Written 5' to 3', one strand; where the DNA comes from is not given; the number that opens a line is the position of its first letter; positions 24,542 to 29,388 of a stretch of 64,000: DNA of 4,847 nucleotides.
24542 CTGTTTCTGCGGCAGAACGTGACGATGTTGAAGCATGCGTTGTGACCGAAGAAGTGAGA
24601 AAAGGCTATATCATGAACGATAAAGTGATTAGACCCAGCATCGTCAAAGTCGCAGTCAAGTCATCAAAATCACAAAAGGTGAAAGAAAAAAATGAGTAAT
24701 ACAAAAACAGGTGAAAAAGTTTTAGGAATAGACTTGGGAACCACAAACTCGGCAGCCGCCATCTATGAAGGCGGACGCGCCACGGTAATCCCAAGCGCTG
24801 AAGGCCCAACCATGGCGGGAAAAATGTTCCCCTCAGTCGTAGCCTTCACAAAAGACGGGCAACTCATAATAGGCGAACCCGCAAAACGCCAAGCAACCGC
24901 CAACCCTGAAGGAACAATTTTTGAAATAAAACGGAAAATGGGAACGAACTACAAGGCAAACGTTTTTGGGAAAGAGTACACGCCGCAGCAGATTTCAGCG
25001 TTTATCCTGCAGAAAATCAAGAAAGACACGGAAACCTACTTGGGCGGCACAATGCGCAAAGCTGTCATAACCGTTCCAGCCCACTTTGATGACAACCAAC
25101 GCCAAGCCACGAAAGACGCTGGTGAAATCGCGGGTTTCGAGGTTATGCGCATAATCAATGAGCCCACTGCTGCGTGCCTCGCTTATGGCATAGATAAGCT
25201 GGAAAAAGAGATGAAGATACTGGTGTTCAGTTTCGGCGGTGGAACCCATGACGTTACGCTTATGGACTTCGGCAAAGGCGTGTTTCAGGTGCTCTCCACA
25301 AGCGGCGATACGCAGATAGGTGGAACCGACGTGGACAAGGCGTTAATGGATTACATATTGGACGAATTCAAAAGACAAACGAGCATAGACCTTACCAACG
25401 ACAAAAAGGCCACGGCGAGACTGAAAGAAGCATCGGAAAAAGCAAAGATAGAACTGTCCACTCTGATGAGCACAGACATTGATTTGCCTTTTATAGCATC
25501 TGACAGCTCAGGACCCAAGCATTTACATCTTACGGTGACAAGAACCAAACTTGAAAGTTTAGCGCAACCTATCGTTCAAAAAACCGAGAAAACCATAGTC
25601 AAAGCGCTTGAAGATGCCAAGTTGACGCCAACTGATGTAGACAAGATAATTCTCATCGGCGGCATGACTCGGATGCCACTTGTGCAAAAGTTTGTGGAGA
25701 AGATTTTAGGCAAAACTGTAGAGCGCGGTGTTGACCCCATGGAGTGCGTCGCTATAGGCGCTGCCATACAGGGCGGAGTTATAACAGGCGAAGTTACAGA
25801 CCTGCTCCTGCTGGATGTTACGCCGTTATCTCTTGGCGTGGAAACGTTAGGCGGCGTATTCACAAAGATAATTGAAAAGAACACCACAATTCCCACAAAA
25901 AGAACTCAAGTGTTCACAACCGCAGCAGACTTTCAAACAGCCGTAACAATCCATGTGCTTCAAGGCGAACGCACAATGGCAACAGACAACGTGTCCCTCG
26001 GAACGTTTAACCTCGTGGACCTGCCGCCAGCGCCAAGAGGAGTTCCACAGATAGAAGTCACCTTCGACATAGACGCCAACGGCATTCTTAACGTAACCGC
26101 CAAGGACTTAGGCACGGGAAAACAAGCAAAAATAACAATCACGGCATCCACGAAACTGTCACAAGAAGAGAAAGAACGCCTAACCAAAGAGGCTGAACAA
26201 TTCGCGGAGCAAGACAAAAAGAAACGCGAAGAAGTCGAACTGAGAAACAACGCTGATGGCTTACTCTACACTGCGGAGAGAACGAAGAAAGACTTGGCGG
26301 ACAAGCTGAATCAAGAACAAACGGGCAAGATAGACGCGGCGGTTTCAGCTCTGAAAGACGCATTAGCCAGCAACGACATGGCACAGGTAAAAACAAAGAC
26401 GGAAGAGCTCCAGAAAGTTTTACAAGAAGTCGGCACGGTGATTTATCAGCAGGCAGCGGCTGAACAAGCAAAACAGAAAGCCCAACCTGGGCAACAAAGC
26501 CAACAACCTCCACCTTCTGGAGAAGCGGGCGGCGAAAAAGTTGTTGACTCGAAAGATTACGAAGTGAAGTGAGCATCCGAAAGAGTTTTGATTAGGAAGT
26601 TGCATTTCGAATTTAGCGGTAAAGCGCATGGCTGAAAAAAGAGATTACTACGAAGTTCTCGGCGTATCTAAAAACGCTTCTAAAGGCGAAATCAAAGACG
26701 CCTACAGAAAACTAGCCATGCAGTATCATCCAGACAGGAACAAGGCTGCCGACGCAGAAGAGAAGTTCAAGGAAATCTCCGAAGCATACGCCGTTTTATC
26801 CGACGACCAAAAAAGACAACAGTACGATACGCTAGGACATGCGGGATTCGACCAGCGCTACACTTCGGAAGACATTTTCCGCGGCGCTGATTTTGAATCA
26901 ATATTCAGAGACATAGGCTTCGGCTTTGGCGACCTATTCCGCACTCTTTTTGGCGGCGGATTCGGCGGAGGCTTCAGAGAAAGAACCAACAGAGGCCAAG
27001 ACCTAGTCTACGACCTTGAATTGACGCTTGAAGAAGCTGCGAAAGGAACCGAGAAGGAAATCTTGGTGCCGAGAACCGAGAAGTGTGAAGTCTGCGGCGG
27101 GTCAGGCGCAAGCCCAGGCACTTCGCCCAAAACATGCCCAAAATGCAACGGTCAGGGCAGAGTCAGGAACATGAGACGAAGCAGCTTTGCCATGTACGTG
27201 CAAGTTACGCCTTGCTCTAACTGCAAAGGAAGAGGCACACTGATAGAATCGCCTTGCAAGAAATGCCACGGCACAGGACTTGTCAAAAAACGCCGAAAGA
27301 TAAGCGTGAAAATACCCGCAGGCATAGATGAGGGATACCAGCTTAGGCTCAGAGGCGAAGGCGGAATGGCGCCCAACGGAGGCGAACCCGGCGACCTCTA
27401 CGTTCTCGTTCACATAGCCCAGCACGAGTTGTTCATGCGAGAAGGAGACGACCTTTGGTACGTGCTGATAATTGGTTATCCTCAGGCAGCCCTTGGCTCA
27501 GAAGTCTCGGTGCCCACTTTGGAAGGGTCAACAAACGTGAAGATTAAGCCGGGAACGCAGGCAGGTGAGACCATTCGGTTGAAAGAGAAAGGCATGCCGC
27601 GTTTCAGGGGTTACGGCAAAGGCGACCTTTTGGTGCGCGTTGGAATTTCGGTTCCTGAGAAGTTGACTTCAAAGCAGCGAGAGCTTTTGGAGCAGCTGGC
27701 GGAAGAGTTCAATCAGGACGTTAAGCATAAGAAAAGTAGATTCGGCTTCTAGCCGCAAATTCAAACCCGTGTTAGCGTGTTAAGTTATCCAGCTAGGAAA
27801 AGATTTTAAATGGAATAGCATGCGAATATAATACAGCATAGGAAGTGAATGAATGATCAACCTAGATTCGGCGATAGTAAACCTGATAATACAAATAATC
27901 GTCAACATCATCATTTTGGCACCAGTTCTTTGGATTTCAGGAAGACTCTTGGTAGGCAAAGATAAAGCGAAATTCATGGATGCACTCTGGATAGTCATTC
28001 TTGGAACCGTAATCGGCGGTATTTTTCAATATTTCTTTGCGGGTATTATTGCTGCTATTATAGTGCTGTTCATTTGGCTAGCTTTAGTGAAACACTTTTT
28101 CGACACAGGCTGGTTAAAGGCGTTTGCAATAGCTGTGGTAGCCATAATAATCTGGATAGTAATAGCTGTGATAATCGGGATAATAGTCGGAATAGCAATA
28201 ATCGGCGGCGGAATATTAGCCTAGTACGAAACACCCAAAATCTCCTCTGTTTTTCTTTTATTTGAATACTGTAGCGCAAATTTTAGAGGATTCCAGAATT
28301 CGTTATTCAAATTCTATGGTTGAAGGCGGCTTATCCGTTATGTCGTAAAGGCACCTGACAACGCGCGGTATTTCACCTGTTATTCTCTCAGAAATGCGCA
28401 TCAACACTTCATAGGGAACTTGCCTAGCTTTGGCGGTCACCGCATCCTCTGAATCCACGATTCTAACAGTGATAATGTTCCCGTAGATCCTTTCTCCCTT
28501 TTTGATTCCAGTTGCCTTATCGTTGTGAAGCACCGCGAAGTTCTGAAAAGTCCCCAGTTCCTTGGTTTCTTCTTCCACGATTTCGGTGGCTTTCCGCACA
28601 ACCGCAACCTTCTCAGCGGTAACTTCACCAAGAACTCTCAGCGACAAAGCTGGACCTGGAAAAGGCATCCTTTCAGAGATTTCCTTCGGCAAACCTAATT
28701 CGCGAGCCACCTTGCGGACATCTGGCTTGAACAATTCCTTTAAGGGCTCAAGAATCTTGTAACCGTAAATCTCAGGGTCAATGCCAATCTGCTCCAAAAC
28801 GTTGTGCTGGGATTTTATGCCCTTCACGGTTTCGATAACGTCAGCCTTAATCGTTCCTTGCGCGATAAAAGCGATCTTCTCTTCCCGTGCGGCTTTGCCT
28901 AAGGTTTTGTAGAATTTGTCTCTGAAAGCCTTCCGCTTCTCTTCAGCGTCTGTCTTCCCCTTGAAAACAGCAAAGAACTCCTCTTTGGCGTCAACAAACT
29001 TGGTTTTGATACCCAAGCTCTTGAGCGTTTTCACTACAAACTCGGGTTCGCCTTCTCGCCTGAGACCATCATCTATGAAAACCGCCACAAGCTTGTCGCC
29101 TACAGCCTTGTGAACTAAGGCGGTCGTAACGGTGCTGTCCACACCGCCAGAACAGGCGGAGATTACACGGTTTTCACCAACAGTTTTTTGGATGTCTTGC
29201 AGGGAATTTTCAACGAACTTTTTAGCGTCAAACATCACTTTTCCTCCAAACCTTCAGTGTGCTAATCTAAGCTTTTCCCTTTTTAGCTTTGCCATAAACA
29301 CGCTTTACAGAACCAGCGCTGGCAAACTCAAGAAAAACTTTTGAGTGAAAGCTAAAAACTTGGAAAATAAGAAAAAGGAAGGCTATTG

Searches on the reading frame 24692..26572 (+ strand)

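Call 105: search_protein_families(library=ncbifam, proteins=[window:24692-26572:+], max_evalue=1e-10)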
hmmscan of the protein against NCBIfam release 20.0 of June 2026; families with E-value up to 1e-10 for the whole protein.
window:24692-26572:+ (626 aa): 12 families
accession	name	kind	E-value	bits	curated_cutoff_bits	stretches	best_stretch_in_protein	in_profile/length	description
NF001413.0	PRK00290.1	equivalog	8.2e-253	840.4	648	1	8-598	2-608/625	molecular chaperone DnaK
TIGR02350.1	prok_dnaK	equivalog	3.6e-252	838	822.55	1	9-585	1-595/596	molecular chaperone DnaK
NF009947.0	PRK13411.1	equivalog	3.6e-227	755.6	1002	2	90-599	102-614/662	molecular chaperone DnaK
NF009946.0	PRK13410.1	equivalog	6.3e-204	679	1019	2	91-595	105-612/669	molecular chaperone DnaK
NF003520.0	PRK05183.1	subfamily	2.7e-156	521.6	620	1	10-580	21-600/621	Fe-S protein assembly chaperone HscA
TIGR01991.1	HscA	equivalog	7.2e-154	513.5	708.55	2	93-580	102-580/600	Fe-S protein assembly chaperone HscA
NF002399.0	PRK01433.1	equivalog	9.4e-108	361.3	743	1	8-579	19-572/595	Fe-S protein assembly chaperone HscA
NF008673.0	PRK11678.1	equivalog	1e-17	64.1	331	0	101-218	129-259/450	molecular chaperone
NF010539.0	PRK13927.1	subfamily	2.6e-15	56.2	293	1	8-358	6-323/339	rod shape-determining protein MreB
TIGR00904.1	mreB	subfamily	7.6e-14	51.5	365.75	1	11-358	5-323/334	MreB/Mrl family cell shape determining protein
NF010540.1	PRK13929.1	exception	1.9e-13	50.2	515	1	10-358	6-321/334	rod-share determining protein MreBH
TIGR02529.1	EutJ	subfamily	5e-12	45.8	152.1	0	104-209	44-143/239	ethanolamine utilization protein EutJ family protein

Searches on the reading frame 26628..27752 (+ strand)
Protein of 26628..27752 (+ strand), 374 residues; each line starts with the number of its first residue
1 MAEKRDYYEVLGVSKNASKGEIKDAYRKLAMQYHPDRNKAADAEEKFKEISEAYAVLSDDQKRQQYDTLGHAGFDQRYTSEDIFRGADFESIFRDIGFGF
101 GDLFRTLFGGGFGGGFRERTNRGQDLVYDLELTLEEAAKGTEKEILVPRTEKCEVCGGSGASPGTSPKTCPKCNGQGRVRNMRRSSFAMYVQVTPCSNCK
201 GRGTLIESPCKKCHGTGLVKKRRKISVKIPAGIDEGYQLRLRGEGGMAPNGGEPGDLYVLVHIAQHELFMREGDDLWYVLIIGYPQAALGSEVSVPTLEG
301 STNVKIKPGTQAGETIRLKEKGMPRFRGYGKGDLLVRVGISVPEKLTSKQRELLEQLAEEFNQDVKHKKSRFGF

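Call 105: search_protein_families(library=ncbifam, proteins=[window:26628-27752:+], max_evalue=1e-10)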
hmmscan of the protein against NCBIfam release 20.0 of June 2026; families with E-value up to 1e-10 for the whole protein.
window:26628-27752:+ (374 aa): 12 families
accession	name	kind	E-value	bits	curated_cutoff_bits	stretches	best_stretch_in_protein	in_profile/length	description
NF008035.0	PRK10767.1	subfamily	8.4e-135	449.6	338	1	3-371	2-358/374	molecular chaperone DnaJ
TIGR02349.1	DnaJ_bact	equivalog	4.1e-134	447.5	377.2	1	6-360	1-353/354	molecular chaperone DnaJ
NF010894.0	PRK14301.1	equivalog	1.8e-117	392.4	548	1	3-359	2-349/373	chaperone protein DnaJ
NF010885.0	PRK14292.1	equivalog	1.4e-112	376.4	585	1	6-370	3-358/371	chaperone protein DnaJ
NF010871.0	PRK14278.1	equivalog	1.4e-108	363.2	502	1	5-369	3-359/378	molecular chaperone DnaJ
NF010874.0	PRK14281.1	equivalog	6.5e-104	348.2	619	1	4-362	2-374/397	chaperone protein DnaJ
NF010872.0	PRK14279.1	equivalog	9.8e-96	321.2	556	1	4-359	8-377/394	molecular chaperone DnaJ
NF010892.0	PRK14299.1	equivalog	1.5e-67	227.9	392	2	4-155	3-160/291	chaperone protein DnaJ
NF037946.1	terminal_TopJ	equivalog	6.7e-67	226.6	300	2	1-94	1-92/810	terminal organelle assembly protein TopJ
NF007618.0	PRK10266.1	equivalog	1.1e-57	195.8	403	2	220-360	155-293/306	curved DNA-binding protein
TIGR03835.1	termin_org_DnaJ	equivalog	2.8e-38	131.9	512.25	1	4-96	1-91/871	terminal organelle assembly protein TopJ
NF050028.1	CldAdptActJ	equivalog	9.1e-11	42.1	150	0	6-66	3-69/93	cold adaptation protein ActJcold adaptation protein ActJ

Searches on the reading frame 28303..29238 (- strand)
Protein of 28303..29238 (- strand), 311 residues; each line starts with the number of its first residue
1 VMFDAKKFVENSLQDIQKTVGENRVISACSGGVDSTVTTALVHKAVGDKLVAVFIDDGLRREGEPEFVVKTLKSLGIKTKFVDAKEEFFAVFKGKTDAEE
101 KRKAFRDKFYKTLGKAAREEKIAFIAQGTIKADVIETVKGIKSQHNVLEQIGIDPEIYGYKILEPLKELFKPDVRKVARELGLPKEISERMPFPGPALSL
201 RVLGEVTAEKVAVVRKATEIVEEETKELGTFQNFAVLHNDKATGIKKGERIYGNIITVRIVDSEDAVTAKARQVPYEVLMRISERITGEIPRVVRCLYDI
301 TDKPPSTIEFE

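Call 105: search_protein_families(library=ncbifam, proteins=[window:28303-29238:-], max_evalue=1e-10)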
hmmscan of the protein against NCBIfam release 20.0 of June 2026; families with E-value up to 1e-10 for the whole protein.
window:28303-29238:- (311 aa): 4 families
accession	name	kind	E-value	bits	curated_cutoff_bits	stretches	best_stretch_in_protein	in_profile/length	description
TIGR00884.1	guaA_Cterm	equivalog_domain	1.1e-102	343.5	338.75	1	7-311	1-310/310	glutamine-hydrolyzing GMP synthase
NF000848.1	PRK00074.1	equivalog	8e-94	315.1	400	1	3-311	194-512/512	glutamine-hydrolyzing GMP synthase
TIGR00268.2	TIGR00268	equivalog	2.5e-16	59.7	150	1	22-224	13-201/259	ATP-dependent sacrificial sulfur transferase LarE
NF010587.0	PRK13980.1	equivalog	2e-13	50.2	255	0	8-98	17-108/267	NAD+ synthase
